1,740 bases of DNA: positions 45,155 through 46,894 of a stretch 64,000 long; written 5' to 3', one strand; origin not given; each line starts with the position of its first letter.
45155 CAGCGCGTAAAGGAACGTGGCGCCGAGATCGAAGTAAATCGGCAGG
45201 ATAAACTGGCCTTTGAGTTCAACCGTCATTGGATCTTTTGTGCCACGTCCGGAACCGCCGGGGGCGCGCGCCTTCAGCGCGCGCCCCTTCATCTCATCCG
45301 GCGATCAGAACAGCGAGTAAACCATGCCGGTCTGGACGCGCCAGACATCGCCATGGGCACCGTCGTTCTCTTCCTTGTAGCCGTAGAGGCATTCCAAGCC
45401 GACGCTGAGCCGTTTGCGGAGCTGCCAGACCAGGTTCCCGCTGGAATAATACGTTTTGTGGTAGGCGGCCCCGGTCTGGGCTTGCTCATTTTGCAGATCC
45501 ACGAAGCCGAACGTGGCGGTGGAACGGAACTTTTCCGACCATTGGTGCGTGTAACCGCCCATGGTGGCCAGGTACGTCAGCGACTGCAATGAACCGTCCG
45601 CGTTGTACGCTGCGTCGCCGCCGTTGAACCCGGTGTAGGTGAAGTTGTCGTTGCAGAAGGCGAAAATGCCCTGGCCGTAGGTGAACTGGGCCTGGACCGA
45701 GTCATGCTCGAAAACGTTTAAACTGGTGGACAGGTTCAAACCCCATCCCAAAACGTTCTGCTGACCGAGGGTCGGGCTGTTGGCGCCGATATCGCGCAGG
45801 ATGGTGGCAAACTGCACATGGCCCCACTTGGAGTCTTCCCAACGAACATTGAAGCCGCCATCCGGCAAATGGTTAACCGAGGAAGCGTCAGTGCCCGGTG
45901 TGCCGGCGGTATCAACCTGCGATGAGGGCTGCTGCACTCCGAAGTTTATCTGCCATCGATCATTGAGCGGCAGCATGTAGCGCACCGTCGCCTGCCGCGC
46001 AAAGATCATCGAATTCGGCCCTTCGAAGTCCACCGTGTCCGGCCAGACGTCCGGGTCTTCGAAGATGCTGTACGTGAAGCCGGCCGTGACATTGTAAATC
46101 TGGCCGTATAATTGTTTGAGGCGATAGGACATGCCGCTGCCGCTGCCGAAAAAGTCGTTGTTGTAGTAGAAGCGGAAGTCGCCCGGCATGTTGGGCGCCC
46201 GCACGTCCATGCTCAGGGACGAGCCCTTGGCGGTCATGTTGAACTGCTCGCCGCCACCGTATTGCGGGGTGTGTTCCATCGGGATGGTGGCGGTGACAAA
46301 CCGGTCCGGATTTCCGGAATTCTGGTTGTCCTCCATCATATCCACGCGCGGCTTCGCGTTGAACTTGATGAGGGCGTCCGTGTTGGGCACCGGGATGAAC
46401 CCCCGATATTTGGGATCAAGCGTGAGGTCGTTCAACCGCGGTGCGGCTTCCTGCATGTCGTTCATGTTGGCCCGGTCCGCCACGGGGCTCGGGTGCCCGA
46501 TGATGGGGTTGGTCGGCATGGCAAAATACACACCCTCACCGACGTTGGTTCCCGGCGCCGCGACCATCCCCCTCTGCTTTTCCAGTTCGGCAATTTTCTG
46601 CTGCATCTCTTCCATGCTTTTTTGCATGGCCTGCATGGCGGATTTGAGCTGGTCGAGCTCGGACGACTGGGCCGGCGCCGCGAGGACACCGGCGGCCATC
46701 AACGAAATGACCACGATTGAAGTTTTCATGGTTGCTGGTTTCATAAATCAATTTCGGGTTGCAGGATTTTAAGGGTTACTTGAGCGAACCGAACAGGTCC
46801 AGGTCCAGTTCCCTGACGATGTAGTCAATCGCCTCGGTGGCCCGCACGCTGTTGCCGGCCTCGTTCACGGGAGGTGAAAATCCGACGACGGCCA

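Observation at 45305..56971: Three-compartment amino-acid deamidation, antiport and decarboxylation supercluster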

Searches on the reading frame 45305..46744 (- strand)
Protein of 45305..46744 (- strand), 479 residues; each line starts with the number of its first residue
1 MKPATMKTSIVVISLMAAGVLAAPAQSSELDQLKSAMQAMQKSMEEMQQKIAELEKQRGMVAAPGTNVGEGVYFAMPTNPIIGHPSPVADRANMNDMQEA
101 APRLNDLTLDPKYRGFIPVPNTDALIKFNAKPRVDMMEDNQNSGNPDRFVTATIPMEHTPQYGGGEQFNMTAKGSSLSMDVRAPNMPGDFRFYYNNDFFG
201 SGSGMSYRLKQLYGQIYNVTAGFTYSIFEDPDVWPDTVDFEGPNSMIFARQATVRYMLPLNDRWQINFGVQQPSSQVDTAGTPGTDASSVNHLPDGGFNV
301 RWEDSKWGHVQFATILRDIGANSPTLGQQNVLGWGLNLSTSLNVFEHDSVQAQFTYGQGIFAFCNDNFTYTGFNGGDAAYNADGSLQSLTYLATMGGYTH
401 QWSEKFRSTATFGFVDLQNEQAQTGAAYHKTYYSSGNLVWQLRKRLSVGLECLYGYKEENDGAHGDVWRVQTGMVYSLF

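Call 3: search_protein_families(library=pfam, proteins=[window:45305-46744:-])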
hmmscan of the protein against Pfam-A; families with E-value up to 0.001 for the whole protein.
window:45305-46744:- (479 aa): 1 family
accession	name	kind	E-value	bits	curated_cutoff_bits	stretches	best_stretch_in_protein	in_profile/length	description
PF19577.5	DcaP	-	1.7e-16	60.8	27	1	118-470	61-402/410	DcaP outer membrane protein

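Call 4: search_protein_families(library=ncbifam, proteins=[window:45305-46744:-])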
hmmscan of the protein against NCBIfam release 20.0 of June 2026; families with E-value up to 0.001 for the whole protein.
window:45305-46744:- (479 aa): 0 families

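Call 64: search_solved_structures(query=window:45305-46744:-, max_evalue=1)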
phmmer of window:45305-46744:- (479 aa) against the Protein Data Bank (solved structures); distinct sequences matched with E-value up to 1: 0.

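Call 78: find_homologous_proteins(query=window:45305-46744:-, max_evalue=1e-10)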
Query window:45305-46744:- (479 aa): 1154 proteins with E <= 1e-10 among 8000 candidates; the best 120 are listed.
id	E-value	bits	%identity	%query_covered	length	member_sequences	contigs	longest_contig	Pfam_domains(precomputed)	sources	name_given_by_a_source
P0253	0.0e+0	1101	100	99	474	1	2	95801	PF19577.5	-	-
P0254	4.1e-275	931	82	100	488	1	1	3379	PF19577.5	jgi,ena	-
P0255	3.5e-269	911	81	100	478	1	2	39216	PF19577.5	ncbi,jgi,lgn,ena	-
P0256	7.8e-268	907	80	100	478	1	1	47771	PF19577.5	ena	-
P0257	2.6e-266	902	79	100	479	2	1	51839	PF19577.5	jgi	jgi:hypothetical protein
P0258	9.1e-266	900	81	100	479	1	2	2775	PF19577.5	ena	-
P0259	1.6e-265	899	80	100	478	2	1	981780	PF19577.5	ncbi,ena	-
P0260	2.5e-265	899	81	100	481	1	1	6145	PF19577.5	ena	-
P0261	3.4e-263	892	79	100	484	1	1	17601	PF19577.5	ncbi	-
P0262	1.7e-262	889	79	100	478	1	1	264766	PF19577.5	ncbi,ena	-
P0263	4.9e-261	885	79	100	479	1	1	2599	PF19577.5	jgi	-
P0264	2.3e-260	882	79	100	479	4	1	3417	PF19577.5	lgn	-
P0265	2.8e-260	882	79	100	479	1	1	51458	PF19577.5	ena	-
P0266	4.6e-260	881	79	100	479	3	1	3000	PF19577.5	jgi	jgi:hypothetical protein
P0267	1.0e-259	880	78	100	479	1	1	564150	PF19577.5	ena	-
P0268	7.7e-259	877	78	100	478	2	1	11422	PF19577.5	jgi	jgi:hypothetical protein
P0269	1.8e-255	866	77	100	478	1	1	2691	PF19577.5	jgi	jgi:hypothetical protein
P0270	1.8e-255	866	77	100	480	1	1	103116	PF19577.5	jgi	jgi:hypothetical protein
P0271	3.0e-255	865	77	100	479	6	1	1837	PF19577.5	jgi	-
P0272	4.1e-255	865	76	100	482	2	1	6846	PF19577.5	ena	-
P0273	1.3e-254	863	77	100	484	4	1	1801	PF19577.5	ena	-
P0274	4.4e-254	862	78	98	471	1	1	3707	PF19577.5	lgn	-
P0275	4.4e-253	858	77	100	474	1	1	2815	PF19577.5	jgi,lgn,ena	-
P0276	3.4e-252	855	76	100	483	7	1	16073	PF19577.5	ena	-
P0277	8.8e-252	854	77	100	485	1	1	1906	PF19577.5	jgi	jgi:hypothetical protein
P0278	1.0e-250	850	78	96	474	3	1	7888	PF19577.5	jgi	jgi:hypothetical protein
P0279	3.7e-249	845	77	99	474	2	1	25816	PF19577.5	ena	-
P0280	1.1e-248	844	76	100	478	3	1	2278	PF19577.5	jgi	jgi:hypothetical protein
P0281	5.3e-248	842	77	100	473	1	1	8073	PF19577.5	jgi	jgi:hypothetical protein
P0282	3.9e-247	839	77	96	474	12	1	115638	PF19577.5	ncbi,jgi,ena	jgi:outer membrane murein-binding lipoprotein Lpp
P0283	2.6e-244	829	75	100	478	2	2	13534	PF19577.5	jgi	jgi:DcaP outer membrane protein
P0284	9.9e-244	827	74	100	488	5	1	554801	PF19577.5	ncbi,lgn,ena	-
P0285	1.4e-240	817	73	100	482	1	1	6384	PF19577.5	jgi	jgi:DcaP outer membrane protein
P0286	5.4e-239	812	73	100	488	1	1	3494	PF19577.5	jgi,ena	-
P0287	2.9e-232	790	69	100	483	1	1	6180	PF19577.5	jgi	jgi:hypothetical protein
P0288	1.0e-231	788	71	100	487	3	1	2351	PF19577.5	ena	-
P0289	8.0e-231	785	70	100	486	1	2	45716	PF19577.5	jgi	jgi:hypothetical protein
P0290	1.4e-230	784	73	96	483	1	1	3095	PF19577.5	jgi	jgi:hypothetical protein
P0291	2.1e-230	784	71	99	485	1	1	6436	PF19577.5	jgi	jgi:hypothetical protein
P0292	4.6e-229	779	72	100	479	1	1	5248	PF19577.5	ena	-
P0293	1.7e-225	767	71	98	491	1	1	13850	PF19577.5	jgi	jgi:hypothetical protein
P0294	2.3e-225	767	69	100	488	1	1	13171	PF19577.5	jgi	jgi:outer membrane murein-binding lipoprotein Lpp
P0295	6.9e-225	765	73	90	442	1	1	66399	PF19577.5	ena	-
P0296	6.2e-224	762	71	96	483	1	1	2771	PF19577.5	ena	-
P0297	1.5e-221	754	81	83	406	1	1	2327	PF19577.5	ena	-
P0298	2.6e-218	744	69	95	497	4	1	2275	PF19577.5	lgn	-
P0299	5.8e-218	743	82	81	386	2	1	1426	PF19577.5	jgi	jgi:hypothetical protein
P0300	1.2e-217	741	82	81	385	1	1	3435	PF19577.5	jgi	jgi:hypothetical protein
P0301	1.2e-215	735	66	99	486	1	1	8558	PF19577.5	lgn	-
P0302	7.1e-215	732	67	98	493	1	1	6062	PF19577.5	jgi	jgi:hypothetical protein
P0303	6.8e-214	729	67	100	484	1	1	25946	PF19577.5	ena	-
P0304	8.4e-214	729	66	100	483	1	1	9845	PF19577.5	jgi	jgi:DcaP outer membrane protein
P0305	3.5e-213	727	65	100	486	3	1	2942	PF19577.5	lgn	-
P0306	4.1e-213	727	68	95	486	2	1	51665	PF19577.5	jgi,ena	-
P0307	2.2e-212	724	67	98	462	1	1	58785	PF19577.5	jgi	jgi:DcaP outer membrane protein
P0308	3.1e-212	724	64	100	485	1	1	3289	PF19577.5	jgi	jgi:hypothetical protein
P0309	1.0e-211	722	66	99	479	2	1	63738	PF19577.5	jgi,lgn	jgi:hypothetical protein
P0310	7.0e-211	719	67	95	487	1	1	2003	PF19577.5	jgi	jgi:hypothetical protein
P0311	2.1e-208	711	67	95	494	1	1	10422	PF19577.5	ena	-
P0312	4.1e-208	710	65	100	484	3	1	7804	PF19577.5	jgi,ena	-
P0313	3.2e-207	707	69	90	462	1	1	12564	PF19577.5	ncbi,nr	ncbi:MAG TPA: DcaP family trimeric outer membrane transporter [Candidatus Acidoferrales bacterium]|n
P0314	3.4e-207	707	63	100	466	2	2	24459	PF19577.5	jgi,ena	-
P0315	8.0e-207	706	68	93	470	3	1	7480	PF19577.5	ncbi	-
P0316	9.0e-206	702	66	95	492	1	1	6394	PF19577.5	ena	-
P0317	2.8e-205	701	65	99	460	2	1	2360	PF19577.5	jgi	jgi:hypothetical protein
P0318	2.9e-205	701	70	89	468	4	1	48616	PF19577.5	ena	-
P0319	3.4e-205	700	63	100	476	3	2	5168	PF19577.5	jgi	jgi:DcaP outer membrane protein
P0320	5.7e-205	700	65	94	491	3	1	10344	PF19577.5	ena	-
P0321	7.2e-205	699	64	100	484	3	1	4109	PF19577.5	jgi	jgi:hypothetical protein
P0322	3.6e-204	697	65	95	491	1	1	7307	PF19577.5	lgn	-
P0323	1.1e-202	692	64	100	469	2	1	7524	PF19577.5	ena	-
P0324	7.5e-202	689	61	99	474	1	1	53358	PF19577.5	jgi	jgi:DcaP outer membrane protein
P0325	1.9e-201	688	64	99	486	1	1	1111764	PF19577.5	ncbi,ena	-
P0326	2.4e-201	688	66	95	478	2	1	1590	PF19577.5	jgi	-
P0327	2.9e-201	687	64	100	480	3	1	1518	PF19577.5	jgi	jgi:hypothetical protein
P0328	5.0e-201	687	61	100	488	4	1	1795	PF19577.5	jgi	jgi:hypothetical protein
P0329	1.4e-200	685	60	100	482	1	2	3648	PF19577.5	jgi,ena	-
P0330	2.2e-200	685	60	100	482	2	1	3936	PF19577.5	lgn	-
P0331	5.8e-200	683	61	100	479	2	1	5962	PF19577.5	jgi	jgi:hypothetical protein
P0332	5.4e-198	677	67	89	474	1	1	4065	PF19577.5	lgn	-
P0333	1.1e-197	676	63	100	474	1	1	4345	PF19577.5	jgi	jgi:DcaP outer membrane protein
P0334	1.9e-197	675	62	99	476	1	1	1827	PF19577.5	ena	-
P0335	2.0e-197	675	62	98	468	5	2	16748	PF19577.5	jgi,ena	jgi:hypothetical protein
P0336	4.2e-197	674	64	99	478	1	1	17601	PF19577.5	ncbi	-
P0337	7.7e-196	670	64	94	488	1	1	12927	PF19577.5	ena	-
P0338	8.6e-196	669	62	99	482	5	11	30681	PF19577.5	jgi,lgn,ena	-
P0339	1.3e-195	669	63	100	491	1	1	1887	PF19577.5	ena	-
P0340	1.4e-195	669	64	95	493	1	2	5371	PF19577.5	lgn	-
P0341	2.2e-195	668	62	100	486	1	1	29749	PF19577.5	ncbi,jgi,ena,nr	ncbi:MAG TPA: DcaP family trimeric outer membrane transporter [Pseudomonadales bacterium]|nr:DcaP fa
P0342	1.1e-194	666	63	92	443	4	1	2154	PF19577.5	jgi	jgi:hypothetical protein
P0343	1.4e-194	665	69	85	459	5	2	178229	PF19577.5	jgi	jgi:hypothetical protein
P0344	2.8e-194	664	61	100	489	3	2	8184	PF19577.5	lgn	-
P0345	1.2e-193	662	61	100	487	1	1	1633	PF19577.5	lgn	-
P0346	1.5e-193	662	70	86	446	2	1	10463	PF19577.5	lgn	-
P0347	1.9e-193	662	62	99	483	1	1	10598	PF19577.5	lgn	-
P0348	1.4e-192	659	62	100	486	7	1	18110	PF19577.5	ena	-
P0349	4.1e-192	657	62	100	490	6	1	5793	PF19577.5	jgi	jgi:hypothetical protein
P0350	6.7e-192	657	61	100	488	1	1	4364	PF19577.5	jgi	jgi:hypothetical protein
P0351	7.2e-192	656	60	100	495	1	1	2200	PF19577.5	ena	-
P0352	7.8e-192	656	60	96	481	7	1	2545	PF19577.5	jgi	jgi:hypothetical protein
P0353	1.4e-191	656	61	100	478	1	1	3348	PF19577.5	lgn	-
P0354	2.1e-191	655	60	98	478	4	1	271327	PF19577.5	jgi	jgi:hypothetical protein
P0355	2.3e-191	655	60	98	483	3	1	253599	PF19577.5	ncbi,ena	-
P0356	2.9e-191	654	61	98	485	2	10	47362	PF19577.5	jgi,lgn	jgi:hypothetical protein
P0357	4.0e-191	654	61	100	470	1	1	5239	PF19577.5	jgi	jgi:hypothetical protein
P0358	6.7e-191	653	62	100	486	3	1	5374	PF19577.5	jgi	jgi:hypothetical protein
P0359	1.0e-190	653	62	99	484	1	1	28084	PF19577.5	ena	-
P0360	1.6e-190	652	60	100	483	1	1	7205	PF19577.5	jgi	jgi:hypothetical protein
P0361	1.8e-190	652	61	100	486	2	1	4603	PF19577.5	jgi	jgi:hypothetical protein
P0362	1.8e-190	652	60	100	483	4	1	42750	PF19577.5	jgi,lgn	-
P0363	1.9e-190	652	60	100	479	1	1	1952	PF19577.5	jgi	-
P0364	2.6e-190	651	61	100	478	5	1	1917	PF19577.5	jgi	jgi:outer membrane DcaP-like protein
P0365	4.5e-190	651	63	95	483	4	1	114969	PF19577.5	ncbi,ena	-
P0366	5.3e-190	650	61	100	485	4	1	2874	PF19577.5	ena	-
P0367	1.6e-189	649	62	99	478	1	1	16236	PF19577.5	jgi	jgi:hypothetical protein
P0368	1.9e-189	649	62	97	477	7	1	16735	PF19577.5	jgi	jgi:DcaP outer membrane protein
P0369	2.5e-189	648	62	99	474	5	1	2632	PF19577.5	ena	-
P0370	4.5e-189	647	60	99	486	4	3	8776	PF19577.5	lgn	-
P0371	5.5e-189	647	61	99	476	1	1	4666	PF19577.5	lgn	-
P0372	6.2e-189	647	62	95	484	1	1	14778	PF19577.5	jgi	jgi:hypothetical protein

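Call 86: predict_structure(alignment_id=A2)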
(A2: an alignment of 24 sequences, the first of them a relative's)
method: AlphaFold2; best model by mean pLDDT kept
length: 474 residues; sequences in the alignment: 24
mean_pLDDT: 63.3   pTM: 0.59
mean pLDDT of the five models: 63.3, 59.4, 57.9, 54.6, 50.5
residues with pLDDT >= 90: 0; 70-90: 229; 50-70: 120; < 50: 125
segments of 3 or more residues with pLDDT < 50: 1-32, 52-97, 142-145, 198-200, 220-244, 361-367
pLDDT, mean of each block of 10 residues (from residue 1): 35 32 40 54 57 37 31 40 41 46 65 78 67 60 54 62 52 79 79 54 66 70 27 26 59 82 75 72 80 79 80 86 88 80 81 72 47 80 83 81 79 61 70 73 73 76 69 56
secondary structure, 60 per line:
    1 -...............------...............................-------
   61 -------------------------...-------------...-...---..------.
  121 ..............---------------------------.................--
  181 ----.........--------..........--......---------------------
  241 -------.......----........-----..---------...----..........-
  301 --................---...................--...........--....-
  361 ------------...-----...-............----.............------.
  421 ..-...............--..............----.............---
elements in order: H2-16 H23-53 E120-134 E162-178 E185-193 E202-211 E214-219 E248-254 E259-266 E283-285 E290-299 E303-318 E322-340 E343-353 H356-359 E373-375 E381-383 E385-396 E401-413 E424-438 E441-454 E459-471

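Call 88: fold_search(model_id=the predicted structure, library=pdb)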
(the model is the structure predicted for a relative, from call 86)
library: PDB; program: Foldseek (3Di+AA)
matches with E <= 10: 1139; with E <= 0.001: 258
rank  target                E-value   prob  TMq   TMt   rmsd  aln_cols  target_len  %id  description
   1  6eus_A                2.9e-20  1.00  0.59  0.79   4.9       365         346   19  Crystal structure of the outer membrane channel DcaP of Acinetobacter baumannii (released 2018-11-14)
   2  6ehe                  2.8e-12  1.00  0.44  0.65   6.7       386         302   11  OmpTdeltaL8 (loop L8 deletion mutant of OmpT), an outer membrane protein of Vibrio cholerae (released 2018-04-25)
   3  2fgq                  3.3e-12  1.00  0.47  0.64   6.9       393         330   12  High resolution X-ray structure of Omp32 in complex with malate (released 2006-01-31)
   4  5mdo_A                4.1e-12  1.00  0.43  0.56   8.4       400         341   13  Crystal structure of in vitro folded Chitoporin VhChip from Vibrio harveyi (crystal form I) (released 2017-12-20)
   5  1e54_A                4.8e-12  1.00  0.46  0.63   8.3       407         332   10  Anion-selective porin from Comamonas acidovorans (released 2001-07-12)
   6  5mdq_A                5.1e-12  1.00  0.45  0.59   9.3       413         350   13  Crystal structure of outer membrane expressed Chitoporin VhChip from Vibrio harveyi (released 2017-12-20)
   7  7eqm_A                9.5e-12  1.00  0.42  0.58   8.4       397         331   13  Apo Truncated VhChiP (Delta 1-19) (released 2022-08-10)
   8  4aui_A                1.1e-11  1.00  0.46  0.67   7.7       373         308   10  STRUCTURE AND FUNCTION OF THE PORB PORIN FROM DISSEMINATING N. GONORRHOEAE (released 2012-10-10)
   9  5oyk                  2.3e-11  1.00  0.41  0.58   7.9       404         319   10  Outer-membrane expressed OmpT of Vibrio cholerae (released 2018-04-25)
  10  3a2s_X                3.7e-11  1.00  0.47  0.62   8.3       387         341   10  Crystal Structure of outer membrane protein PorB from Neisseria meningitidis in complex with sucrose (released 2010-04-07)
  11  8wv0_B                8.2e-11  1.00  0.45  0.62   7.5       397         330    9  Outer membrane porin of Burkholderia pseudomallei (BpsOmp38) (released 2024-10-30)
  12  8jto                  8.2e-11  1.00  0.45  0.60   7.9       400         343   10  Outer membrane porin of Burkholderia pseudomallei (BpsOmp38) in complex with ceftazidime (released 2024-06-26)
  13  6ehd                  1.6e-10  1.00  0.42  0.59   8.3       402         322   10  OmpT (in-vitro folded), an outer membrane protein of Vibrio cholerae (released 2018-04-25)
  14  8wv0_A                1.7e-10  1.00  0.43  0.60   8.3       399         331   10  Outer membrane porin of Burkholderia pseudomallei (BpsOmp38) (released 2024-10-30)
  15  6ehf                  1.7e-10  1.00  0.42  0.60   8.1       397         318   10  OmpT (in-vitro folded), an outer membrane protein Vibrio cholerae (trimer form) (released 2018-04-25)
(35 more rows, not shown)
